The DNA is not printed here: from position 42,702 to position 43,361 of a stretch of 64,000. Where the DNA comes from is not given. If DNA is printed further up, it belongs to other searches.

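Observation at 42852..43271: JAMM/MPN+ metalloprotease embedded inside the pilus operon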

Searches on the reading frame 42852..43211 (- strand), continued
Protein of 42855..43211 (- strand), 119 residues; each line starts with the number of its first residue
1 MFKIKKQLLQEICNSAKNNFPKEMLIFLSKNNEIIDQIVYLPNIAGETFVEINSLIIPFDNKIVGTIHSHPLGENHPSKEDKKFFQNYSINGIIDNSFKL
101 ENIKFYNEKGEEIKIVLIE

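Call 59: find_encoding_contigs(protein=P0131, flank=6000, max_places=2)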
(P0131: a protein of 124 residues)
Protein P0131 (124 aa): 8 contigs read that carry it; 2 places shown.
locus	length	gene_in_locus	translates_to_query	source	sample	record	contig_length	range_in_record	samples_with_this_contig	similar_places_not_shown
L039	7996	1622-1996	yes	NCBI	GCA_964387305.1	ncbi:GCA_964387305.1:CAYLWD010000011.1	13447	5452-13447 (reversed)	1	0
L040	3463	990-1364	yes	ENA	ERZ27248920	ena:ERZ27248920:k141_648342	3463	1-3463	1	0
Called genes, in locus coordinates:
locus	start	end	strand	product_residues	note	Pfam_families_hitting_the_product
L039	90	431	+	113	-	-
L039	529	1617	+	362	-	PF01970:TctA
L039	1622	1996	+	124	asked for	PF14464:Prok-JAB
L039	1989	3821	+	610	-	PF04068:Fer4_RLI (weak), PF12837:Fer4_6 (faint), PF00037:Fer4 (weak), PF00005:ABC_tran, PF00931:NB-ARC (faint), PF02463:SMC_N, PF00005:ABC_tran, PF02463:SMC_N (weak), +4 more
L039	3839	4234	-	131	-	PF00293:NUDIX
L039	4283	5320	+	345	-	PF26356:Pelota_N, PF03464:eRF1_2 (faint), PF03465:eRF1_3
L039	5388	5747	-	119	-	PF10107:Endonuc_Holl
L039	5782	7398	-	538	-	PF04055:Radical_SAM, PF16199:Radical_SAM_C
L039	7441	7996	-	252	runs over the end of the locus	-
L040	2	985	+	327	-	?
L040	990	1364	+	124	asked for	PF14464:Prok-JAB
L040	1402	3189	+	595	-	PF04068:Fer4_RLI (weak), PF12837:Fer4_6 (faint), PF00037:Fer4 (weak), PF02463:SMC_N, PF03193:RsgA_GTPase (faint), PF00005:ABC_tran, PF00005:ABC_tran, PF02463:SMC_N (weak), +4 more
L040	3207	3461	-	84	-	?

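Call 61: find_encoding_contigs(protein=P0137, flank=7000, max_places=2)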
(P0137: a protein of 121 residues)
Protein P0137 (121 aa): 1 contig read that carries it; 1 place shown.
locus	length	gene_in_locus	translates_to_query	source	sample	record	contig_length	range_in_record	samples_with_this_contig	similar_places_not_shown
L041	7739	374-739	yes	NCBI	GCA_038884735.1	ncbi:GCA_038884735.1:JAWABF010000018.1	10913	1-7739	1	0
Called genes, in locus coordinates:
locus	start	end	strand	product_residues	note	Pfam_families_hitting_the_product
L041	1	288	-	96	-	PF04011:LemA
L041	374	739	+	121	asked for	PF14464:Prok-JAB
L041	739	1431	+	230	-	PF00300:His_Phos_1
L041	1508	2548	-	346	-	PF26356:Pelota_N, PF03464:eRF1_2, PF03465:eRF1_3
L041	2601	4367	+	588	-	PF14697:Fer4_21 (weak), PF02463:SMC_N (weak), PF13175:AAA_15 (faint), PF13476:AAA_23 (faint), PF13555:AAA_29 (faint), PF00005:ABC_tran, PF13304:AAA_21 (faint), PF00005:ABC_tran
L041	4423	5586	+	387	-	PF01478:Peptidase_A24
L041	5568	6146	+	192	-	-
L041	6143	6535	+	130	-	-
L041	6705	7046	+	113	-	PF01336:tRNA_anti-codon (weak)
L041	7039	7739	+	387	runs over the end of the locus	PF01970:TctA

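Call 62: find_encoding_contigs(protein=P0152, flank=7000, max_places=2)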
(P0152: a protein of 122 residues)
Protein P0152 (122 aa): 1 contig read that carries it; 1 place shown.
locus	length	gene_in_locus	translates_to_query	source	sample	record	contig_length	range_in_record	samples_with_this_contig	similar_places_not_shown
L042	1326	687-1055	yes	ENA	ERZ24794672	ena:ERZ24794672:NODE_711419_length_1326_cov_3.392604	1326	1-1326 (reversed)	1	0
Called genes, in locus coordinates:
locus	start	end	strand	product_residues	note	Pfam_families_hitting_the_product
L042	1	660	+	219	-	?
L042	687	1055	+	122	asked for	PF14464:Prok-JAB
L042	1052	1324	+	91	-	?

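Call 63: find_encoding_contigs(protein=P0148, flank=7000, max_places=2)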
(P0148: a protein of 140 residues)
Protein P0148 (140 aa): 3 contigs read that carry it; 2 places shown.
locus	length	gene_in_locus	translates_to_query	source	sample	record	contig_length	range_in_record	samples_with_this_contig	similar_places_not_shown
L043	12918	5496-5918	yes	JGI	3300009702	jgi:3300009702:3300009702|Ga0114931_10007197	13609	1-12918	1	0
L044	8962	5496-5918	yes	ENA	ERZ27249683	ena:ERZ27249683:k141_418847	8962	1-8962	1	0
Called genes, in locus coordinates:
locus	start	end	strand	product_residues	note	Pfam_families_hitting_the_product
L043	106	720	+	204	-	-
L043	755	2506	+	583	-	PF05362:Lon_C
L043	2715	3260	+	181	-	-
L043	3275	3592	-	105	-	-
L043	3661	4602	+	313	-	PF13091:PLDc_2, PF07894:SACK1 (faint), PF00614:PLDc (faint), PF13091:PLDc_2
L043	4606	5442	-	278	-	PF05707:Zot (faint)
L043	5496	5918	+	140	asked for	PF14464:Prok-JAB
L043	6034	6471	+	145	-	-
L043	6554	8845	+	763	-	PF02359:CDC48_N, PF05496:RuvB_N, PF13191:AAA_16 (weak), PF00004:AAA, PF07724:AAA_2 (weak), PF17862:AAA_lid_3, PF00004:AAA, PF17862:AAA_lid_3, +27 more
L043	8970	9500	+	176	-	PF13302:Acetyltransf_3, PF13420:Acetyltransf_4, PF00583:Acetyltransf_1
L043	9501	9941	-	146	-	-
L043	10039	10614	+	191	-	PF00881:Nitroreductase, PF14512:TM1586_NiRdase (faint), PF00881:Nitroreductase (weak)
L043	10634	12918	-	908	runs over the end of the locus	PF00690:Cation_ATPase_N, PF00122:E1-E2_ATPase, PF00702:Hydrolase, PF13246:Cation_ATPase, PF00689:Cation_ATPase_C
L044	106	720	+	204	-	-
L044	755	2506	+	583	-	PF05362:Lon_C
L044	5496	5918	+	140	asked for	PF14464:Prok-JAB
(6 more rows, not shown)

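Call 71: search_protein_families(library=pfam, proteins=[P0232, P0162, P0205, P0221, P0239, P0253, P0268, P0273, P0209, P0199], max_evalue=0.01)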
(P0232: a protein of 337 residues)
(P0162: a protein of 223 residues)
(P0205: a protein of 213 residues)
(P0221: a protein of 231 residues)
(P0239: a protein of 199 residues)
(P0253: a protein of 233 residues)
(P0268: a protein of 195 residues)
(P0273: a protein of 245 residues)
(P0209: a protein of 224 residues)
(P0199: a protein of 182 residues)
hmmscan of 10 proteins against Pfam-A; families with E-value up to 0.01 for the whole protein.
P0232 (337 aa): 2 families
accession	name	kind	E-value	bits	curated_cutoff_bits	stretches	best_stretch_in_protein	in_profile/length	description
PF14464.11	Prok-JAB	-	8e-13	48.7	25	1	25-129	2-110/114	Prokaryotic homologs of the JAB domain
PF01398.27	JAB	-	1.5e-05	25.2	22.5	1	18-106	3-106/117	JAB1/Mov34/MPN/PAD-1 ubiquitin protease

P0162 (223 aa): 1 family
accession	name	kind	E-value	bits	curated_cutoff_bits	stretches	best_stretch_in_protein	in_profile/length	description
PF14464.11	Prok-JAB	-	4.3e-06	27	25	1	161-197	65-103/114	Prokaryotic homologs of the JAB domain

P0205 (213 aa): 1 family
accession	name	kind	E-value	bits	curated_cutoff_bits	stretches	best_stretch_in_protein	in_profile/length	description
PF14464.11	Prok-JAB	-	7e-12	45.7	25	1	99-198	3-112/114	Prokaryotic homologs of the JAB domain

P0221 (231 aa): 1 family
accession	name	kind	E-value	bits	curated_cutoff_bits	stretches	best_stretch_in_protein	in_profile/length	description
PF14464.11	Prok-JAB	-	1.6e-06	28.4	25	1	108-200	5-108/114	Prokaryotic homologs of the JAB domain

P0239 (199 aa): 1 family
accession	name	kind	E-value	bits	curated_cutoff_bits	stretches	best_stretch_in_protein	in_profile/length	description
PF14464.11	Prok-JAB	-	2.5e-07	31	25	1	10-106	4-112/114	Prokaryotic homologs of the JAB domain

P0253 (233 aa): 1 family
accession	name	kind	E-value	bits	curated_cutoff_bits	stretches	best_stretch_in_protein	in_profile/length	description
PF14464.11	Prok-JAB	-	9.2e-16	58.2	25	1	24-128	2-110/114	Prokaryotic homologs of the JAB domain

P0268 (195 aa): 2 families
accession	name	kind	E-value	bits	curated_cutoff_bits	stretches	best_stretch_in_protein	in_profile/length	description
PF14464.11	Prok-JAB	-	4.9e-12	46.2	25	1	26-125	2-103/114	Prokaryotic homologs of the JAB domain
PF04002.20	RadC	-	0.0013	19.1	22.1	1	94-133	70-109/121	RadC-like JAB domain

P0273 (245 aa): 2 families
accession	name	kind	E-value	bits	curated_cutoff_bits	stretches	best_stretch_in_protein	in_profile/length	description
PF14464.11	Prok-JAB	-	2.1e-07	31.2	25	1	116-200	10-101/114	Prokaryotic homologs of the JAB domain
PF04002.20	RadC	-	0.003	17.9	22.1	0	167-187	67-87/121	RadC-like JAB domain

P0209 (224 aa): 1 family
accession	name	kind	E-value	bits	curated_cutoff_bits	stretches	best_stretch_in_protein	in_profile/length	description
PF14464.11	Prok-JAB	-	7.4e-09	35.9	25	1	108-201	3-95/114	Prokaryotic homologs of the JAB domain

P0199 (182 aa): 1 family
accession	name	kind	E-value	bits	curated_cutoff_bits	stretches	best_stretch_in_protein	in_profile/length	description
PF14464.11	Prok-JAB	-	2.7e-14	53.5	25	1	69-170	3-112/114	Prokaryotic homologs of the JAB domain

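Call 83: list_cluster_members(proteins=[P0001, P0002, P0005, P0025, P0048])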
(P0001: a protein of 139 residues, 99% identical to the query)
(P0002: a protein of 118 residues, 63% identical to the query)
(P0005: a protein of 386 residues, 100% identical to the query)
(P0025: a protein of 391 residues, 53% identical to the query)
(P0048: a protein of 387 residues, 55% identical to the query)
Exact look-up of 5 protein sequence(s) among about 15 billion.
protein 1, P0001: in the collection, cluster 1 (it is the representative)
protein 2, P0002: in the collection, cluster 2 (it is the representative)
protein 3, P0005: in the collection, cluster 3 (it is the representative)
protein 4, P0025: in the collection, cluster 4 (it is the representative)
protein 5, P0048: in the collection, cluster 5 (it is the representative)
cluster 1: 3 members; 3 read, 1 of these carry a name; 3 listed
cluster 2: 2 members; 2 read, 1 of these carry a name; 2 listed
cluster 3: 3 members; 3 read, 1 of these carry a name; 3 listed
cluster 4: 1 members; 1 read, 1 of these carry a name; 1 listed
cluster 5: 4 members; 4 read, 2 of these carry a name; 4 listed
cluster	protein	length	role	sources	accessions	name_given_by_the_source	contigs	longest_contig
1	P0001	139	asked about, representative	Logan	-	-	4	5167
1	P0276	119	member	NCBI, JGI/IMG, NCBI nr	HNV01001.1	MAG TPA: Mov34/MPN/PAD-1 family protein [archaeon] | Mov34/MPN/PAD-1 family protein [archaeon]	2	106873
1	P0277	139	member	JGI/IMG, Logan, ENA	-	-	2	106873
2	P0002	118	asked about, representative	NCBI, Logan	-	-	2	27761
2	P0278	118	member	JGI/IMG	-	proteasome lid subunit RPN8/RPN11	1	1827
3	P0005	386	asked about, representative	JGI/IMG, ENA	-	-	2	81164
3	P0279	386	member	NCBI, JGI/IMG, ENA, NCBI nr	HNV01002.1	MAG TPA: tripartite tricarboxylate transporter permease [archaeon] | tripartite tricarboxylate transporter permease [archaeon]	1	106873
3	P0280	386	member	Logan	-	-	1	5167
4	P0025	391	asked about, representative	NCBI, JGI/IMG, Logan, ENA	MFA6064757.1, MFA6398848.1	MAG: tripartite tricarboxylate transporter permease [archaeon] | putative membrane protein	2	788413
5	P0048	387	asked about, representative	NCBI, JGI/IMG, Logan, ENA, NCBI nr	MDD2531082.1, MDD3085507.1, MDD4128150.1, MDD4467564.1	MAG: tripartite tricarboxylate transporter permease [Candidatus ainarchaeum sp.] | putative membrane protein | tripartite tricarboxylate transporter permease [Candidatus ainarchaeum sp.]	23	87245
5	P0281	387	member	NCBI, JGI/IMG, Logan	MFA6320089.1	MAG: tripartite tricarboxylate transporter permease [archaeon] | putative membrane protein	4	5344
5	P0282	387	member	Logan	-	-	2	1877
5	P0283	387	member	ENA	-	-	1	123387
